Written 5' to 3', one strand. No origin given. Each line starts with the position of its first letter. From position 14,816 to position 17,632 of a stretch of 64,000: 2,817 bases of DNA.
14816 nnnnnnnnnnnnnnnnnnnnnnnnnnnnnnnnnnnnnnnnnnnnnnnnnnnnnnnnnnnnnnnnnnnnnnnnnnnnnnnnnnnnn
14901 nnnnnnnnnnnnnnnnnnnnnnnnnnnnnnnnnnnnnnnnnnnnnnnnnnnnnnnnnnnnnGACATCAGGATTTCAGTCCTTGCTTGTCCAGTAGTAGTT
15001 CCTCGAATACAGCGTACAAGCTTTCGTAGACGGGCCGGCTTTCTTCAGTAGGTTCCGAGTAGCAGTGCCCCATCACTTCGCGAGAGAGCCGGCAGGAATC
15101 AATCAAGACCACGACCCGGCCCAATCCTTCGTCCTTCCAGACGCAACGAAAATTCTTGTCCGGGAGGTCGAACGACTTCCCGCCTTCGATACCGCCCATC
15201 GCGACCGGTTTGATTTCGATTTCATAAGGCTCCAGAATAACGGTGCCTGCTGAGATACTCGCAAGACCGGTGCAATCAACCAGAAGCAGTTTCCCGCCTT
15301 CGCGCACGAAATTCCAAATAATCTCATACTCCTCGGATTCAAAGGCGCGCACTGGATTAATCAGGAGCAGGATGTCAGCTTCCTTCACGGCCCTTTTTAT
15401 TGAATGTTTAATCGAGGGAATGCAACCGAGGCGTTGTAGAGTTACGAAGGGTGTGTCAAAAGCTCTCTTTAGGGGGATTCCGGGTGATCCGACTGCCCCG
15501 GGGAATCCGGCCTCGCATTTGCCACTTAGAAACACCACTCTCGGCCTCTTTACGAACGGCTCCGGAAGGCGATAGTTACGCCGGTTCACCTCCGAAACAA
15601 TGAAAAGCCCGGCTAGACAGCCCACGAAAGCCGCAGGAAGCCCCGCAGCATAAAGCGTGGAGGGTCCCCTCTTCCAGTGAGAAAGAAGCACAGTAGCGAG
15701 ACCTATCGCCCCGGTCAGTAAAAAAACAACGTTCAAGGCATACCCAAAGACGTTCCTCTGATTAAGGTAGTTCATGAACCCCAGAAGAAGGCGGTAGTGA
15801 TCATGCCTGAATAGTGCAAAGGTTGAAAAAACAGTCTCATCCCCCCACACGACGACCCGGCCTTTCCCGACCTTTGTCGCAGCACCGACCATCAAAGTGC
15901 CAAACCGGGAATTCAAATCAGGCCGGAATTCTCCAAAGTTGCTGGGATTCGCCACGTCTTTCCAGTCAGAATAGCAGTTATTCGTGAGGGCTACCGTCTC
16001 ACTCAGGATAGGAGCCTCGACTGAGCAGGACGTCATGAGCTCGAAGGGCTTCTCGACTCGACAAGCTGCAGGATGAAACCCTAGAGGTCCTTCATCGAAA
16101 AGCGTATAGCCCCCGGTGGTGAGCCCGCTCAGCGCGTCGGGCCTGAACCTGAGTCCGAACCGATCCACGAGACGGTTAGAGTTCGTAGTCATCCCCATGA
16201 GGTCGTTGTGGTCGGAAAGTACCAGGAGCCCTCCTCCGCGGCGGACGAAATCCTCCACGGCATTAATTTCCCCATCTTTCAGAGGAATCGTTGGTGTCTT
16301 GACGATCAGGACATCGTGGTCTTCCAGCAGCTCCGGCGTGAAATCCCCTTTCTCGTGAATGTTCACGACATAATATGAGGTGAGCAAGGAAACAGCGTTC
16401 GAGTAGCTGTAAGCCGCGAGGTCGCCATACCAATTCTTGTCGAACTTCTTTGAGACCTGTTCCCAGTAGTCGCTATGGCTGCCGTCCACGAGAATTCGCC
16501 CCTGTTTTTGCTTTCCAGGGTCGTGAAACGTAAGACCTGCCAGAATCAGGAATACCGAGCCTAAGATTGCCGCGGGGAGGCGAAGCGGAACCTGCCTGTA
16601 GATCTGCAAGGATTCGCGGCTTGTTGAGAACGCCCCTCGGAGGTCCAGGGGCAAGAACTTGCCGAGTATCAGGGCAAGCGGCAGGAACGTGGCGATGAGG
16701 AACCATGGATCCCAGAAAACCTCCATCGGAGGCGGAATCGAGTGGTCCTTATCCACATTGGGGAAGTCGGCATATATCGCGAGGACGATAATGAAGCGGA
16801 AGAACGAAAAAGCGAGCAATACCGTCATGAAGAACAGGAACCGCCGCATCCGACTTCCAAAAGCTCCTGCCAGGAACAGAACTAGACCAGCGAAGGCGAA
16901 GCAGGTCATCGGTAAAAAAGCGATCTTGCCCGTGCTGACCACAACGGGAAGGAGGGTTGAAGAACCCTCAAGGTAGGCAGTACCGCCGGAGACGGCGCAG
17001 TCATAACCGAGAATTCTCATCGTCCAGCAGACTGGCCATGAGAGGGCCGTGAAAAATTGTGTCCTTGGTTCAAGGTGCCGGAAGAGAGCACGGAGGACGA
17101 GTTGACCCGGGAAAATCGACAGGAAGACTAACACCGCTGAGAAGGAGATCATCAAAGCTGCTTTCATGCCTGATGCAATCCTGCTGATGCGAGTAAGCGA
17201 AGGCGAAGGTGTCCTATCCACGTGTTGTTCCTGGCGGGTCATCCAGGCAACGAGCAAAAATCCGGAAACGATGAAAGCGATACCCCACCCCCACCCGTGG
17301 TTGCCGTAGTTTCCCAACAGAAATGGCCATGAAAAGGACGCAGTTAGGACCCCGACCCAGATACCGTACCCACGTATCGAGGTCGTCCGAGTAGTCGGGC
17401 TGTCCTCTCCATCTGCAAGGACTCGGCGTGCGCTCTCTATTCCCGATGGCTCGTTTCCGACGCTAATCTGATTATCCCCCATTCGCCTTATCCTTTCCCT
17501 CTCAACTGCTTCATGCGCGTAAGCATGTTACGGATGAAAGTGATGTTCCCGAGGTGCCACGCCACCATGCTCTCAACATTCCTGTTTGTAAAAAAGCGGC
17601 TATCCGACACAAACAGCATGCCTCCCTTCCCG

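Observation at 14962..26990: Two-tier low-GC island carrying a tightly coupled envelope operon of unrecognised function, wedged between dnaJ and a rimK-like gene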

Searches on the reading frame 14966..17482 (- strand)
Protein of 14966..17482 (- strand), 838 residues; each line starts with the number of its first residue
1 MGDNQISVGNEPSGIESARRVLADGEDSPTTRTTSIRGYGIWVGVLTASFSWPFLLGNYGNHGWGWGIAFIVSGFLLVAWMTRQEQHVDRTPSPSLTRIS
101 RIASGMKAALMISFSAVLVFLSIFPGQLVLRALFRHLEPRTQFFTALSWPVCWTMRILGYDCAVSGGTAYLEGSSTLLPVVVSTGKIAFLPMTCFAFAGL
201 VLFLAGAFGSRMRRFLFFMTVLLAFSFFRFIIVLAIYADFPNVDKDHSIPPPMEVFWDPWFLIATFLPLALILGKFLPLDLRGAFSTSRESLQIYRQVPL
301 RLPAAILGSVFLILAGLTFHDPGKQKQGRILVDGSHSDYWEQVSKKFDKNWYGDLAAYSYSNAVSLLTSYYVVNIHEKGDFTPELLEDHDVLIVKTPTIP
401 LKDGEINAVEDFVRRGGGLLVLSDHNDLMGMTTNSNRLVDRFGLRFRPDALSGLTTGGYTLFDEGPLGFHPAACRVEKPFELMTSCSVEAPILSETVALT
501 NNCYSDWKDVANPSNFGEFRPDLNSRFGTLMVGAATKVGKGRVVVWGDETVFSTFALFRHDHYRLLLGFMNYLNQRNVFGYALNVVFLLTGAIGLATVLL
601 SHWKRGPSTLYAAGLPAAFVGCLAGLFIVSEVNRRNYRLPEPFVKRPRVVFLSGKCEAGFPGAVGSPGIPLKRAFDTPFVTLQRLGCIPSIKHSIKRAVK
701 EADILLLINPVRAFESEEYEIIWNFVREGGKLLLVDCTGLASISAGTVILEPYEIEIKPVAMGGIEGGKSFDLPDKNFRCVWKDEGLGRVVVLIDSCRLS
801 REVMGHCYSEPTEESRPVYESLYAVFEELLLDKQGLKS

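Call 6: search_protein_families(library=pfam, proteins=[window:14966-17482:-], max_evalue=0.1)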
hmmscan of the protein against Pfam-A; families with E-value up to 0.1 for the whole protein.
window:14966-17482:- (838 aa): 4 families
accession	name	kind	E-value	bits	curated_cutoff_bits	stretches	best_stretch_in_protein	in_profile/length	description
PF09822.16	ABC_transp_aux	-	1.2e-13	51.4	34.7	2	358-452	17-120/288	ABC-type uncharacterized transport system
PF14258.12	DUF4350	-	2.8e-13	51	30.4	2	388-569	38-180/181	Domain of unknown function (DUF4350)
PF23355.1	IFT52_GIFT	-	4e-10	39.6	27.2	1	369-450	28-107/246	IFT52 GIFT domain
PF24157.1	DUF7408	-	0.058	13.8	27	0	387-426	36-76/174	Domain of unknown function (DUF7408)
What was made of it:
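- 14966..17482 (-): G838: second-position ('G838-type') subunit of the pair. About 320-aa polytopic N-terminal domain, GIFT1, two TM helices, GIFT2. Pfam ABC_transp_aux 1.2e-13, DUF4350 2.8e-13, IFT52_GIFT 4e-10 (call 6).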

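Call 10: find_encoding_contigs(protein=window:14966-17482:-, flank=10000, max_places=10)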
Protein window:14966-17482:- (838 aa): no gene with exactly this product is on record in the collection.

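Call 11: find_homologous_proteins(query=window:14966-17482:-)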
Query window:14966-17482:- (838 aa): 21 proteins with E <= 0.001 among 8000 candidates.
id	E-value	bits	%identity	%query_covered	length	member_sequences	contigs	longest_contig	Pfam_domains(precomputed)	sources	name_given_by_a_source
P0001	0.0e+0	1450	100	75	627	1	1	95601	PF14258.13,PF09822.17,PF23355.2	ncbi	-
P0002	0.0e+0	1249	67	95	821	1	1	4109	PF14258.13,PF09822.17,PF23355.2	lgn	-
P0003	8.1e-85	303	30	82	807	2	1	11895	PF09960.15,PF14258.13,PF06283.18,PF09822.17,PF23355.2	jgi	jgi:hypothetical protein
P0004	1.3e-77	280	28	83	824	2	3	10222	PF14258.13,PF09822.17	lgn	-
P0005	5.0e-68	248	29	81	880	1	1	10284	PF14258.13,PF09822.17,PF23355.2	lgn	-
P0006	3.0e-58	216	31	66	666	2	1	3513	PF14258.13,PF09822.17,PF23355.2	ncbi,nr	ncbi:MAG: hypothetical protein HY509_05970, partial [Acidobacteria bacterium]|nr:hypothetical protei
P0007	4.0e-58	215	35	39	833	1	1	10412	PF14258.13,PF09822.17,PF23355.2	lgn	-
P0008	1.0e-56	210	27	93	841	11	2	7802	PF14258.13,PF09822.17,PF23355.2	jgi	-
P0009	3.9e-52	195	28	68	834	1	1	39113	PF14258.13,PF09822.17,PF23355.2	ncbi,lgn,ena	-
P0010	1.9e-50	190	27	86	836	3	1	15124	PF14258.13,PF09822.17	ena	-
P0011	5.8e-50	188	25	95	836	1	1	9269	PF14258.13,PF09822.17,PF23355.2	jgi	jgi:hypothetical protein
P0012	2.1e-47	180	28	72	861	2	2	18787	PF14258.13,PF09822.17,PF23355.2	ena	-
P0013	1.0e-46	177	29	60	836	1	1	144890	PF14258.13,PF09822.17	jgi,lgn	jgi:hypothetical protein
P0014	2.1e-46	176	28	59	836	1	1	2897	PF14258.13,PF09822.17,PF23355.2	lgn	-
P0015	1.3e-44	170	24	94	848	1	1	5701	PF14258.13,PF09822.17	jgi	-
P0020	9.4e-10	55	31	22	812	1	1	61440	PF14258.13,PF09822.17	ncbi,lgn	ncbi:MAG: DUF4350 domain-containing protein [Planctomycetota bacterium]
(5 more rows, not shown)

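Call 12: find_encoding_contigs(protein=P0001, flank=10000, max_places=4)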
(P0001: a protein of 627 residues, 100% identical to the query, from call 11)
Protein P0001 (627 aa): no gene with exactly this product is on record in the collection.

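Call 13: find_encoding_contigs(protein=P0002, flank=10000, max_places=4)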
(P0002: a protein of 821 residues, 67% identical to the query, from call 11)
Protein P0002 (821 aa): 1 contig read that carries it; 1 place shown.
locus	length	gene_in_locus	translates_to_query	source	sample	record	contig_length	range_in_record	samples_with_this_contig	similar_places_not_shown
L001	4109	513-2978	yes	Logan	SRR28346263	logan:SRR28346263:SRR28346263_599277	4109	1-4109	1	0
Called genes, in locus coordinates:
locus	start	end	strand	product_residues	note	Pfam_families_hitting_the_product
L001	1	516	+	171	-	?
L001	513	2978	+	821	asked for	PF09822:ABC_transp_aux (weak), PF23355:IFT52_GIFT (weak), PF14258:DUF4350 (faint)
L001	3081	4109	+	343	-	?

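Call 14: find_encoding_contigs(protein=P0003, flank=10000, max_places=3)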
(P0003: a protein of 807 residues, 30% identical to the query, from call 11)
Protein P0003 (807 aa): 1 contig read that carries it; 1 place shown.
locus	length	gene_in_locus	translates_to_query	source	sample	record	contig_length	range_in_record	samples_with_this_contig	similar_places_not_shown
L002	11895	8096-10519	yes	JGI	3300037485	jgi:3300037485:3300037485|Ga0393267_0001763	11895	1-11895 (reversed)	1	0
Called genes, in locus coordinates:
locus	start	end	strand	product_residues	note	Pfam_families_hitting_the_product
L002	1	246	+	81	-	?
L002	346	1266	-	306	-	PF21347:DUF3108_like (faint), PF16656:Pur_ac_phosph_N (weak)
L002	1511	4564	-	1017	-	PF13229:Beta_helix, PF05048:NosD, PF17803:Cadherin_4, PF17892:Cadherin_5, PF17963:Big_9, PF17803:Cadherin_4, PF17892:Cadherin_5, PF17963:Big_9, +4 more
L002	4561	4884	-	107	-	-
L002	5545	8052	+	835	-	PF09822:ABC_transp_aux (faint), PF23355:IFT52_GIFT (faint), PF27016:TCAF_N (faint), PF14258:DUF4350 (weak)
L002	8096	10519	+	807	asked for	PF09822:ABC_transp_aux, PF09960:DUF2194 (faint), PF14258:DUF4350, PF23355:IFT52_GIFT (weak), PF06283:ThuA (faint), PF14258:DUF4350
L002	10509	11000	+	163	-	-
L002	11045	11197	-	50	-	-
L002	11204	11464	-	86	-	-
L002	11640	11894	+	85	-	?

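Call 15: find_encoding_contigs(protein=P0009, flank=10000, max_places=3)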
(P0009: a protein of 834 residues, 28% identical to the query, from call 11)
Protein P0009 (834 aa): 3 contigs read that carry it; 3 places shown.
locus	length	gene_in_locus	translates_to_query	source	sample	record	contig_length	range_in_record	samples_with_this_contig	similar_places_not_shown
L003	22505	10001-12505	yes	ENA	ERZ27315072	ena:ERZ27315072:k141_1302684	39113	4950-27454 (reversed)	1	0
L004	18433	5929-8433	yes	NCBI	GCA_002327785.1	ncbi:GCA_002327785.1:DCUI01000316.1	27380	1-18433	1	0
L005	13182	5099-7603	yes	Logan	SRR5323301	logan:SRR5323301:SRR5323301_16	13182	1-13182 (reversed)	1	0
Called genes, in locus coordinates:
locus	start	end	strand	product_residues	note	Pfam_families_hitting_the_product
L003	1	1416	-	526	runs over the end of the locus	PF13629:T2SS-T3SS_pil_N, PF00263:Secretin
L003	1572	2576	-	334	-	PF08666:SAF, PF13144:ChapFlgA (faint), PF16976:RcpC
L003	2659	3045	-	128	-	PF07811:TadE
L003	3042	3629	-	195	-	PF01478:Peptidase_A24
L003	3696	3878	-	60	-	PF04964:Flp_Fap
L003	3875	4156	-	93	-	-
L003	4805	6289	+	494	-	PF13400:Tad, PF09977:Tad_C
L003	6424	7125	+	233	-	-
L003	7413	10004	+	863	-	PF09822:ABC_transp_aux (faint), PF14258:DUF4350 (weak), PF23355:IFT52_GIFT (faint), PF14258:DUF4350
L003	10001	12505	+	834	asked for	PF09822:ABC_transp_aux (faint), PF14258:DUF4350, PF23355:IFT52_GIFT (faint)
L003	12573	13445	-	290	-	PF13483:Lactamase_B_3, PF12706:Lactamase_B_2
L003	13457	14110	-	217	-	PF01081:Aldolase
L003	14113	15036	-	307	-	PF00389:2-Hacid_dh, PF02826:2-Hacid_dh_C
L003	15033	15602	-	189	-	PF06560:GPI, PF07883:Cupin_2 (weak), PF00190:Cupin_1 (weak)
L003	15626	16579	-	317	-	-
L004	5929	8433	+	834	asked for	PF09822:ABC_transp_aux (faint), PF14258:DUF4350, PF23355:IFT52_GIFT (faint)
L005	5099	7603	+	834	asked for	PF09822:ABC_transp_aux (faint), PF14258:DUF4350, PF23355:IFT52_GIFT (faint)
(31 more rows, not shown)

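Call 16: find_encoding_contigs(protein=P0013, flank=10000, max_places=3)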
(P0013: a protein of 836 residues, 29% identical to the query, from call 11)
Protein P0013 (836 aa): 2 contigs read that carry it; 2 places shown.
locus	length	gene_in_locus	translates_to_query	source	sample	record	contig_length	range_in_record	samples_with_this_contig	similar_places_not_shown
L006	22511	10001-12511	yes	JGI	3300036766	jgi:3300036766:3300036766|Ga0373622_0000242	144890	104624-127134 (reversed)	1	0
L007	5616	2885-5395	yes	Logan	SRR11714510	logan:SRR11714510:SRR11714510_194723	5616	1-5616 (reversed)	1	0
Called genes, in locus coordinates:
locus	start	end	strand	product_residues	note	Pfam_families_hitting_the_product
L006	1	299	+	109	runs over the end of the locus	PF02426:MIase (weak)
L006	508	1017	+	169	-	PF26390:MamS_MamX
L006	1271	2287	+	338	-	-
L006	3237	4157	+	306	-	PF13392:HNH_3, PF00847:AP2 (weak)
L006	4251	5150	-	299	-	PF06439:3keto-disac_hyd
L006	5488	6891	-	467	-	PF01011:PQQ (faint), PF13360:PQQ_2, PF13570:Beta-prop_ACSF4, PF13360:PQQ_2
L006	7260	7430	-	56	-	-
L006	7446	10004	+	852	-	PF09822:ABC_transp_aux (faint), PF14258:DUF4350 (weak), PF23355:IFT52_GIFT (faint), PF14258:DUF4350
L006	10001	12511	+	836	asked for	PF09822:ABC_transp_aux (faint), PF14258:DUF4350 (weak)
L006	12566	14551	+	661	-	PF04851:ResIII (faint), PF00270:DEAD (weak), PF06733:DEAD_2 (weak), PF13307:Helicase_C_2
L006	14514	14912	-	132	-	PF07043:DUF1328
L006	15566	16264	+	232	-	-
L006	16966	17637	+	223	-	-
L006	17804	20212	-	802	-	PF09364:XFP_N, PF03894:XFP, PF09363:XFP_C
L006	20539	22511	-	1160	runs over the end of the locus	PF00932:LTD, PF13287:Fn3_assoc, PF13290:CHB_HEX_C_1, PF08757:CotH, PF00932:LTD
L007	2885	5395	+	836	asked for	PF09822:ABC_transp_aux (faint), PF14258:DUF4350 (weak)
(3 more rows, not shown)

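Call 17: list_cluster_members(proteins=[P0001, P0009, P0020, P0006])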
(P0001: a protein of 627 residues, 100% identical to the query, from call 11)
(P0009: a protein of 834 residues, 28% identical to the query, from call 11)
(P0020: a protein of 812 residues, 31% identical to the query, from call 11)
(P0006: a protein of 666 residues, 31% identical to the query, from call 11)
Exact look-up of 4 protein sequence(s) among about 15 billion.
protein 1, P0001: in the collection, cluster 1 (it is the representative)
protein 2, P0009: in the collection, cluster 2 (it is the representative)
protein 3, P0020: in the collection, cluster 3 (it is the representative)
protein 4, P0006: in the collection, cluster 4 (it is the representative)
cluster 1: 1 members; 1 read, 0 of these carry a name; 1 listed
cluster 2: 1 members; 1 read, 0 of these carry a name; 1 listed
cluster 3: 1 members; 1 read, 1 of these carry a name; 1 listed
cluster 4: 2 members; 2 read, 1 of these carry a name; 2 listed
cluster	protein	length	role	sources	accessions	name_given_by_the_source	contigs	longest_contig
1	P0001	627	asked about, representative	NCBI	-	-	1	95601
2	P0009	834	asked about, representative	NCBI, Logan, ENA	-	-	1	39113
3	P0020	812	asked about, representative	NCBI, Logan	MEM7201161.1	MAG: DUF4350 domain-containing protein [Planctomycetota bacterium]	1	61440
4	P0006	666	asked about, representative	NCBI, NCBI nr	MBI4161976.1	MAG: hypothetical protein HY509_05970, partial [Acidobacteria bacterium] | hypothetical protein [Acidobacteriota bacterium]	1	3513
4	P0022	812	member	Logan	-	-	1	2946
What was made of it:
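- Tried and rejected: The NCBI source contig (95.6 kb) carries no accession in the tools (calls 12, 17).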

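Call 18: search_protein_families(library=ncbifam, proteins=[window:14966-17482:-], max_evalue=0.1)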
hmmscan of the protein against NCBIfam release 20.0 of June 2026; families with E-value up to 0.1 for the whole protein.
window:14966-17482:- (838 aa): 1 family
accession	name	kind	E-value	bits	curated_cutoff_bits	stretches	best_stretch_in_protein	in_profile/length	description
TIGR03521.1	GldG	equivalog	0.0015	17.2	389.85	0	692-736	225-270/552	gliding motility-associated ABC transporter substrate-binding protein GldG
